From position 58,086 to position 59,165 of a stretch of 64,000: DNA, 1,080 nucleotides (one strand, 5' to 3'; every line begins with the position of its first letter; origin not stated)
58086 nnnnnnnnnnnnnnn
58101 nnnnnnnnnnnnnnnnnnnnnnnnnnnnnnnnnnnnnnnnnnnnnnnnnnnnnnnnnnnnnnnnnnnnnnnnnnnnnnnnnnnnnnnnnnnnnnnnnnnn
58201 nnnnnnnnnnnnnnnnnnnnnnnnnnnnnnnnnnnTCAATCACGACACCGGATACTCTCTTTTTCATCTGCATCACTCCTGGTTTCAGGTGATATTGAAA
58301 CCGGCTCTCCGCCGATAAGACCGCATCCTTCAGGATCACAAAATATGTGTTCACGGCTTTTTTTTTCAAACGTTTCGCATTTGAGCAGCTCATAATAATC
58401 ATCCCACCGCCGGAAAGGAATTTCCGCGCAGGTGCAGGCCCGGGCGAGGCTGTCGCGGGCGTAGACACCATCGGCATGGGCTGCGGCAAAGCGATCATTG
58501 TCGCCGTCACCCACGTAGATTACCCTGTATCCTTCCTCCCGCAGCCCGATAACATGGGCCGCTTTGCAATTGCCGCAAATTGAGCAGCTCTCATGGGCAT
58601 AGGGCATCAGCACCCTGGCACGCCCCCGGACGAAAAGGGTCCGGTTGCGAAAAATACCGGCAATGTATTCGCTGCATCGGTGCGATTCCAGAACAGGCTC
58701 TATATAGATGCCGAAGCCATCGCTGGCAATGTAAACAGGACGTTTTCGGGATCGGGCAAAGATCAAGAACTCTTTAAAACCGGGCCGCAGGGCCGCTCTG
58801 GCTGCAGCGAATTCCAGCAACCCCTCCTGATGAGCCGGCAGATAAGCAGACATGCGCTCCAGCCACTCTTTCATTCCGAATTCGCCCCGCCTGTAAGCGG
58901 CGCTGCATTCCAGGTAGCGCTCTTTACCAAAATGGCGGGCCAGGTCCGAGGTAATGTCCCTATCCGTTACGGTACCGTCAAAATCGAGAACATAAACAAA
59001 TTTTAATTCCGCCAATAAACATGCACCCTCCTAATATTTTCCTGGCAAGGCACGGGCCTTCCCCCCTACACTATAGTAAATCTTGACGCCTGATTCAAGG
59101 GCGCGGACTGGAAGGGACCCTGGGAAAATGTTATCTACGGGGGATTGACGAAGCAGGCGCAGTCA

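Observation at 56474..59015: MtnX-like HAD phosphatase / macro domain / tandem class-II aldolase operon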

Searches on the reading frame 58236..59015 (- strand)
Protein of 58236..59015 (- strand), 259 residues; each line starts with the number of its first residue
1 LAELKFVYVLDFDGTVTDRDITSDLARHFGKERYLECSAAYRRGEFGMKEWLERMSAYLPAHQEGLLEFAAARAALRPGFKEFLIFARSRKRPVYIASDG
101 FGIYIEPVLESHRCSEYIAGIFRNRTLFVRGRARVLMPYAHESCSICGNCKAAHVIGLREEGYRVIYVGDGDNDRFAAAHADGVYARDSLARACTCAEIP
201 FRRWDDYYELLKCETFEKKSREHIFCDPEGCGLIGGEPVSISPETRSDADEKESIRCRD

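Call 4: search_protein_families(library=pfam, proteins=[window:58236-59015:-], max_evalue=0.01)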
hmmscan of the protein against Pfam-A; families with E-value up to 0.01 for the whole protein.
window:58236-59015:- (259 aa): 3 families
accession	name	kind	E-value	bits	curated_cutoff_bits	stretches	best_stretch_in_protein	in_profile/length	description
PF06888.18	Put_Phosphatase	-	3.5e-14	53.2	27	1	7-175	2-182/234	Putative Phosphatase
PF12710.13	HAD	-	1.4e-11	45.6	27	1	9-175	2-185/189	haloacid dehalogenase-like hydrolase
PF00702.32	Hydrolase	-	2.3e-07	31.9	26.4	1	8-182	4-191/191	haloacid dehalogenase-like hydrolase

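Call 5: search_protein_families(library=ncbifam, proteins=[window:58236-59015:-], max_evalue=0.01)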
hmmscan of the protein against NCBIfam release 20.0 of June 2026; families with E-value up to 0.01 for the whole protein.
window:58236-59015:- (259 aa): 6 families
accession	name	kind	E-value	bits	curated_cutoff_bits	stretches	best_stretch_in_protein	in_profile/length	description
NF007103.0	PRK09552.1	equivalog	2.3e-29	102.7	292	1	8-212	6-210/220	2-hydroxy-3-keto-5-methylthiopentenyl-1-phosphate phosphatase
TIGR01489.1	DKMTPPase-SF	subfamily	1.7e-25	90.2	81.55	1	5-188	1-188/188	MtnX-like HAD-IB family phosphatase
TIGR03333.1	salvage_mtnX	equivalog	1.3e-24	87.3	303.2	1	9-211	3-205/214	2-hydroxy-3-keto-5-methylthiopentenyl-1-phosphate phosphatase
TIGR01488.1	HAD-SF-IB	subfamily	2.9e-19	69.7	45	1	8-178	2-174/177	HAD-IB family phosphatase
TIGR00338.1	serB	equivalog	3.4e-06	26.8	144.15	1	6-182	15-188/219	phosphoserine phosphatase SerB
TIGR01494.1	ATPase_P-type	subfamily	0.0091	14.5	62.3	0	151-182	374-405/478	HAD-IC family P-type ATPase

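Call 21: find_homologous_proteins(query=window:58236-59015:-, max_evalue=0.00001)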
Query window:58236-59015:- (259 aa): 428 proteins with E <= 0.00001 among 1880 candidates; the best 120 are listed.
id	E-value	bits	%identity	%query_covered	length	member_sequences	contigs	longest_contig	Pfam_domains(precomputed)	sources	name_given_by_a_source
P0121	1.6e-174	597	100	100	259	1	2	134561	PF00702.33,PF06888.19,PF12710.14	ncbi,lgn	-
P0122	1.1e-128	446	75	100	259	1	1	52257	PF00702.33,PF06888.19,PF12710.14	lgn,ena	-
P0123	1.2e-127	443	77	100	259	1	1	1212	PF00702.33,PF06888.19,PF12710.14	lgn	-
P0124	1.1e-121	424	73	100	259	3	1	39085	PF00702.33,PF06888.19,PF12710.14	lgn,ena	-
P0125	4.1e-104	366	66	90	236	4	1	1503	PF00702.33,PF06888.19,PF12710.14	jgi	jgi:2-hydroxy-3-keto-5-methylthiopentenyl-1-phosphate phosphatase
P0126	3.0e-102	360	65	92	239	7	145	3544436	PF00702.33,PF06888.19,PF12710.14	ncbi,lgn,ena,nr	ncbi:MAG TPA: MtnX-like HAD-IB family phosphatase [Bacillota bacterium]|nr:MtnX-like HAD-IB family p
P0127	1.0e-101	358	65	90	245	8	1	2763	PF00702.33,PF06888.19,PF12710.14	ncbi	-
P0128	7.9e-101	355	65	90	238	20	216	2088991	PF00702.33,PF06888.19,PF12710.14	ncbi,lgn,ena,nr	ncbi:MAG: MtnX-like HAD-IB family phosphatase [Dethiobacteria bacterium]|nr:MtnX-like HAD-IB family 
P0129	9.0e-100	352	65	91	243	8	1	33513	PF00702.33,PF06888.19,PF12710.14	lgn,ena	-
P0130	1.3e-99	351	65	88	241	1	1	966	PF00702.33,PF06888.19,PF12710.14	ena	-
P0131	3.4e-97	343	64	88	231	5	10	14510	PF00702.33,PF06888.19,PF12710.14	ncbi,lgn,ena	-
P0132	9.5e-96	338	64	88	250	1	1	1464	PF00702.33,PF06888.19,PF12710.14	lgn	-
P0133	1.5e-94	335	66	88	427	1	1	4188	PF00702.33,PF06888.19,PF12710.14,PF01661.28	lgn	-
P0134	6.4e-94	333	63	90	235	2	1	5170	PF00702.33,PF06888.19,PF12710.14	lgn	-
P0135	1.6e-93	331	63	88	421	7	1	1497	PF00702.33,PF06888.19,PF12710.14,PF01661.28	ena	-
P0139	4.9e-73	264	51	90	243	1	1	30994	PF00702.33,PF06888.19,PF12710.14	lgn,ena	-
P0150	7.0e-66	241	49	87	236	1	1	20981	PF00702.33,PF06888.19,PF12710.14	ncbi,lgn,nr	ncbi:MAG TPA: MtnX-like HAD-IB family phosphatase [Candidatus Limnocylindrales bacterium]|nr:MtnX-li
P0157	8.7e-61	224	46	87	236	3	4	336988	PF00702.33,PF06888.19,PF12710.14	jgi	jgi:2-hydroxy-3-keto-5-methylthiopentenyl-1-phosphate phosphatase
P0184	7.6e-57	211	43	89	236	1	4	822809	PF00702.33,PF06888.19,PF12710.14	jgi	jgi:2-hydroxy-3-keto-5-methylthiopentenyl-1-phosphate phosphatase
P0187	9.8e-57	211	48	80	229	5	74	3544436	PF00702.33,PF06888.19,PF12710.14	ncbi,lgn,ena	-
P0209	1.5e-52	197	42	87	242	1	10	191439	PF00702.33,PF06888.19,PF12710.14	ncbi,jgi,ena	-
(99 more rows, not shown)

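Call 24: find_related_loci(query=A3, collection=metagenome_contigs, flank=6000)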
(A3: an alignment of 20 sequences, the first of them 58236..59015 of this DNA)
Query A3 (259 aa) in metagenome_contigs; peptide patterns used: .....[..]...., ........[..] (x = any residue, [..] = any of these).
600 stretches matched a pattern (row limit reached: there are more); 347 encode a relative of the query (tblastn E <= 1e-3); the best 80 are kept; 80 distinct loci.
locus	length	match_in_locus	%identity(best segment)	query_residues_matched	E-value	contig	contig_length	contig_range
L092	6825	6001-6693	45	1-228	2e-67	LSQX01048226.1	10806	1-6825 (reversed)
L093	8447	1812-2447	47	4-212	4e-60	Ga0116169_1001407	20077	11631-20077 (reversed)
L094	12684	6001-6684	44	8-233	1e-57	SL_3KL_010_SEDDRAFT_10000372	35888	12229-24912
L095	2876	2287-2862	49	4-194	4e-56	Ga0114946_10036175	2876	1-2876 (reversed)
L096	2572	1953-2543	34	11-210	2e-33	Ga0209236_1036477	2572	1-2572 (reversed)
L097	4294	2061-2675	32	5-212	8e-33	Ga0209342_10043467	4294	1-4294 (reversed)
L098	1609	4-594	34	11-210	5e-31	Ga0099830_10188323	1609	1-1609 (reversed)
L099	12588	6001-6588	34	11-206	7e-31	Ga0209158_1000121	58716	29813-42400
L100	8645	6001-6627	33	1-212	3e-30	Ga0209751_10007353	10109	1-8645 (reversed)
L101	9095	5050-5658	32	7-212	4e-30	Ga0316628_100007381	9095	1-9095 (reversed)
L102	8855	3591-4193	32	9-212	6e-30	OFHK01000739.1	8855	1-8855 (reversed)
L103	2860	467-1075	30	5-210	8e-30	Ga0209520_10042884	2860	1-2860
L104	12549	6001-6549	39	7-194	7e-30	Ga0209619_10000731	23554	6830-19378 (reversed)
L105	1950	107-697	33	11-210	5e-30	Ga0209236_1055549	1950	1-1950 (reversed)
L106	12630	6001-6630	31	4-212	6e-28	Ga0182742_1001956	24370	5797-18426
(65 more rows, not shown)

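Call 26: find_encoding_contigs(protein=P0128, flank=6000, max_places=3)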
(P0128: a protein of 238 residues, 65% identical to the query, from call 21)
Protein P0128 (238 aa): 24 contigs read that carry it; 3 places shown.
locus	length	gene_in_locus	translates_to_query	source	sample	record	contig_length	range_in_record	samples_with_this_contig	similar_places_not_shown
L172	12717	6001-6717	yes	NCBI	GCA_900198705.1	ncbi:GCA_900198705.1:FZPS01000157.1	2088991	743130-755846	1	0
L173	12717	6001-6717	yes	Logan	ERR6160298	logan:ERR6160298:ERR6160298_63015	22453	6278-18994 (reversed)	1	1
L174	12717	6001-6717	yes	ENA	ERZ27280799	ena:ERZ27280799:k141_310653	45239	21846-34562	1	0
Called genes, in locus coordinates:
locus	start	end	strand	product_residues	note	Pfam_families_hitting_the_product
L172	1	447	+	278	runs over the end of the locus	PF19293:CdaA_N, PF02457:DAC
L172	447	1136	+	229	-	PF07949:YbbR (weak)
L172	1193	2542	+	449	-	PF02878:PGM_PMM_I, PF02879:PGM_PMM_II, PF02880:PGM_PMM_III, PF00408:PGM_PMM_IV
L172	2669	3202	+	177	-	PF01257:2Fe-2S_thioredx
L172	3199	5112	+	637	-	PF01512:Complex1_51K, PF10589:NADH_4Fe-4S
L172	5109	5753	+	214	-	PF13510:Fer2_4, PF12837:Fer4_6 (faint), PF13187:Fer4_9 (faint), PF10588:NADH-G_4Fe-4S_3 (weak), PF22117:Fer4_Nqo3, PF12838:Fer4_7, PF00037:Fer4 (weak)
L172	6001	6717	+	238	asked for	PF00702:Hydrolase, PF06888:Put_Phosphatase, PF12710:HAD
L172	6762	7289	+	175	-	PF01661:Macro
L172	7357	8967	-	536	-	PF00370:FGGY_N, PF02782:FGGY_C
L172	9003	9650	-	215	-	PF00440:TetR_N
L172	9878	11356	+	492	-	PF00202:Aminotran_3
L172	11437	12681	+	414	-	PF00596:Aldolase_II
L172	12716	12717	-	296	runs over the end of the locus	PF02629:CoA_binding (weak), PF16654:DAPDH_C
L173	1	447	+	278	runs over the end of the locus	PF19293:CdaA_N, PF02457:DAC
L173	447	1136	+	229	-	PF07949:YbbR (weak)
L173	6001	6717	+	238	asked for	PF00702:Hydrolase, PF06888:Put_Phosphatase, PF12710:HAD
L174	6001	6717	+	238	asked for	PF00702:Hydrolase, PF06888:Put_Phosphatase, PF12710:HAD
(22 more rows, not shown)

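Call 27: find_encoding_contigs(protein=P0157, flank=6000, max_places=2)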
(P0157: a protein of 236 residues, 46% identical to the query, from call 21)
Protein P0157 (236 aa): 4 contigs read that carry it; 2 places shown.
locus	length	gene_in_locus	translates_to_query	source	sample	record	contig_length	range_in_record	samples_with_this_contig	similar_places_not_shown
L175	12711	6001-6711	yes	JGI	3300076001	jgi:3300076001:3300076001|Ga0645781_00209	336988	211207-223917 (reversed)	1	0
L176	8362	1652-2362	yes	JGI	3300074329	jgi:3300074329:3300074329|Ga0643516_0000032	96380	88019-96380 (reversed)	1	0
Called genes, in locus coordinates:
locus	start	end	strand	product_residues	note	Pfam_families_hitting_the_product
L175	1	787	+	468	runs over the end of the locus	PF00890:FAD_binding_2 (faint), PF01134:GIDA, PF01262:AlaDh_PNT_C (faint), PF07992:Pyr_redox_2, PF12831:FAD_oxidored, PF13738:Pyr_redox_3, PF00070:Pyr_redox, PF02852:Pyr_redox_dim, +2 more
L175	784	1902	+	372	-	PF01513:NAD_kinase, PF00781:DAGK_cat (weak), PF20143:NAD_kinase_C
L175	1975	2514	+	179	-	PF01257:2Fe-2S_thioredx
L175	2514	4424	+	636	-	PF01512:Complex1_51K, PF10589:NADH_4Fe-4S, PF13237:Fer4_10 (weak)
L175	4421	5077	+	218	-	PF13510:Fer2_4, PF00037:Fer4 (faint), PF12837:Fer4_6 (faint), PF10588:NADH-G_4Fe-4S_3, PF22117:Fer4_Nqo3, PF14697:Fer4_21 (weak), PF12838:Fer4_7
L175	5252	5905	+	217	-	PF00702:Hydrolase, PF12710:HAD, PF13419:HAD_2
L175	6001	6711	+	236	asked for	PF00702:Hydrolase, PF06888:Put_Phosphatase, PF12710:HAD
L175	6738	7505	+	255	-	PF02146:SIR2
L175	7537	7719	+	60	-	-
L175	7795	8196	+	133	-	PF00583:Acetyltransf_1, PF13673:Acetyltransf_10, PF13508:Acetyltransf_7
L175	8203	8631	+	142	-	PF00571:CBS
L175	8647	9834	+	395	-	PF00155:Aminotran_1_2, PF01041:DegT_DnrJ_EryC1 (weak), PF01053:Cys_Met_Meta_PP (weak)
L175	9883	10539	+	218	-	PF04263:TPK_catalytic, PF04265:TPK_B1_binding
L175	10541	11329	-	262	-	PF00005:ABC_tran, PF13304:AAA_21 (faint)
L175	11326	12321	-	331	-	PF09084:NMT1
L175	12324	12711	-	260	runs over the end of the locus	PF00528:BPD_transp_1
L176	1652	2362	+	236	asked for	PF00702:Hydrolase, PF06888:Put_Phosphatase, PF12710:HAD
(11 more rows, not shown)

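Call 30: find_encoding_contigs(protein=P0184, flank=5000, max_places=2)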
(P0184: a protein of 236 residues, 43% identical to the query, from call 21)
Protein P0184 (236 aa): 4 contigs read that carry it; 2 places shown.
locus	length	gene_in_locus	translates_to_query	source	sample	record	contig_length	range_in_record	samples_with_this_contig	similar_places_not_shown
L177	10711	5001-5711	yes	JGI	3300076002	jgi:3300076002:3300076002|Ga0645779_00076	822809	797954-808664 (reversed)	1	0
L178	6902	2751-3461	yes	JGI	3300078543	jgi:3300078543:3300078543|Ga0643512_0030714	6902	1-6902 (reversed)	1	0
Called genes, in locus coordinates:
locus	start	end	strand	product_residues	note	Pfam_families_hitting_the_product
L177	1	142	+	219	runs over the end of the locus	PF00881:Nitroreductase, PF14512:TM1586_NiRdase (faint)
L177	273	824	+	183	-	PF01257:2Fe-2S_thioredx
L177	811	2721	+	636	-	PF01512:Complex1_51K, PF10531:SLBB, PF00037:Fer4 (faint), PF10589:NADH_4Fe-4S, PF13237:Fer4_10 (faint), PF12838:Fer4_7 (weak)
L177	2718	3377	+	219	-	PF13510:Fer2_4, PF12837:Fer4_6 (faint), PF10588:NADH-G_4Fe-4S_3, PF12838:Fer4_7 (weak), PF14697:Fer4_21 (weak), PF22117:Fer4_Nqo3 (weak), PF00037:Fer4 (weak)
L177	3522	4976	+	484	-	PF13537:GATase_7, PF13522:GATase_6 (faint), PF00733:Asn_synthase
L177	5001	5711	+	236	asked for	PF00702:Hydrolase (weak), PF06888:Put_Phosphatase, PF12710:HAD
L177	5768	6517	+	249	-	PF02146:SIR2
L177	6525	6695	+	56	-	-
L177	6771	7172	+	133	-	PF00583:Acetyltransf_1, PF13673:Acetyltransf_10, PF13508:Acetyltransf_7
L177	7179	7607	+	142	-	PF00571:CBS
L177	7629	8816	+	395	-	PF00155:Aminotran_1_2, PF01053:Cys_Met_Meta_PP (weak)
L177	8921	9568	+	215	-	PF04263:TPK_catalytic, PF04265:TPK_B1_binding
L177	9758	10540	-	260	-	PF00005:ABC_tran, PF13304:AAA_21 (faint)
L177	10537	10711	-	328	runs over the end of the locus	PF09084:NMT1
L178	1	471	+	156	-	?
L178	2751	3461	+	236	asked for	PF00702:Hydrolase (weak), PF06888:Put_Phosphatase, PF12710:HAD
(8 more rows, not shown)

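Call 31: find_encoding_contigs(protein=P0209, flank=5000, max_places=2)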
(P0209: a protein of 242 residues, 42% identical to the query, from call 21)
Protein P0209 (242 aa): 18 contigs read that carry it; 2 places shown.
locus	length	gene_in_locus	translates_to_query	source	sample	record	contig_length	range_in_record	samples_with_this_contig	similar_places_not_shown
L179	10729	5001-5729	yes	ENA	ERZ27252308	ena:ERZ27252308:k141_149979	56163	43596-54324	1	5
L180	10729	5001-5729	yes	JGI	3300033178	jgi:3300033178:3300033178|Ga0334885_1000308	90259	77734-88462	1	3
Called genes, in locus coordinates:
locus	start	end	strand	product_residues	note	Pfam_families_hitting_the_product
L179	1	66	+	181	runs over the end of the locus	PF01257:2Fe-2S_thioredx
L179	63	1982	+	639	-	PF01512:Complex1_51K, PF10589:NADH_4Fe-4S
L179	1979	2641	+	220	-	PF13510:Fer2_4, PF12837:Fer4_6 (faint), PF10588:NADH-G_4Fe-4S_3, PF22117:Fer4_Nqo3 (weak), PF12838:Fer4_7 (weak), PF00037:Fer4 (weak)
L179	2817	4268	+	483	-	PF13522:GATase_6 (faint), PF13537:GATase_7, PF00733:Asn_synthase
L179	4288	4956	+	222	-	PF00702:Hydrolase, PF12710:HAD (weak), PF13419:HAD_2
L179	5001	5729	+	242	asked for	PF00702:Hydrolase (weak), PF06888:Put_Phosphatase, PF12710:HAD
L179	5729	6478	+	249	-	PF02146:SIR2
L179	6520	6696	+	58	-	-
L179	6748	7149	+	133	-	PF13673:Acetyltransf_10, PF00583:Acetyltransf_1, PF13508:Acetyltransf_7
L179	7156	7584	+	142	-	PF00571:CBS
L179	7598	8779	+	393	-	PF00155:Aminotran_1_2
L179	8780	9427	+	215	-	PF04263:TPK_catalytic, PF04265:TPK_B1_binding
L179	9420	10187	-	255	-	PF00005:ABC_tran, PF13304:AAA_21 (faint)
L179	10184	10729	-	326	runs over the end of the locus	PF09084:NMT1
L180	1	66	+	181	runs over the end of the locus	PF01257:2Fe-2S_thioredx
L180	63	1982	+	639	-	PF01512:Complex1_51K, PF10589:NADH_4Fe-4S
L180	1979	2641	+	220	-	PF13510:Fer2_4, PF12837:Fer4_6 (faint), PF10588:NADH-G_4Fe-4S_3, PF22117:Fer4_Nqo3 (weak), PF12838:Fer4_7 (weak), PF00037:Fer4 (weak)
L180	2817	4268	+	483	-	PF13522:GATase_6 (faint), PF13537:GATase_7, PF00733:Asn_synthase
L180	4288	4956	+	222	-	PF00702:Hydrolase, PF12710:HAD (weak), PF13419:HAD_2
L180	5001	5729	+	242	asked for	PF00702:Hydrolase (weak), PF06888:Put_Phosphatase, PF12710:HAD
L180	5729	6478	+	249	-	PF02146:SIR2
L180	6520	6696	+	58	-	-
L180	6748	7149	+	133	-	PF13673:Acetyltransf_10, PF00583:Acetyltransf_1, PF13508:Acetyltransf_7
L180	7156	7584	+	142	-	PF00571:CBS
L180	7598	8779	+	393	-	PF00155:Aminotran_1_2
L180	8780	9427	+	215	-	PF04263:TPK_catalytic, PF04265:TPK_B1_binding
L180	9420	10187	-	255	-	PF00005:ABC_tran, PF13304:AAA_21 (faint)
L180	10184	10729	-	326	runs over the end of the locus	PF09084:NMT1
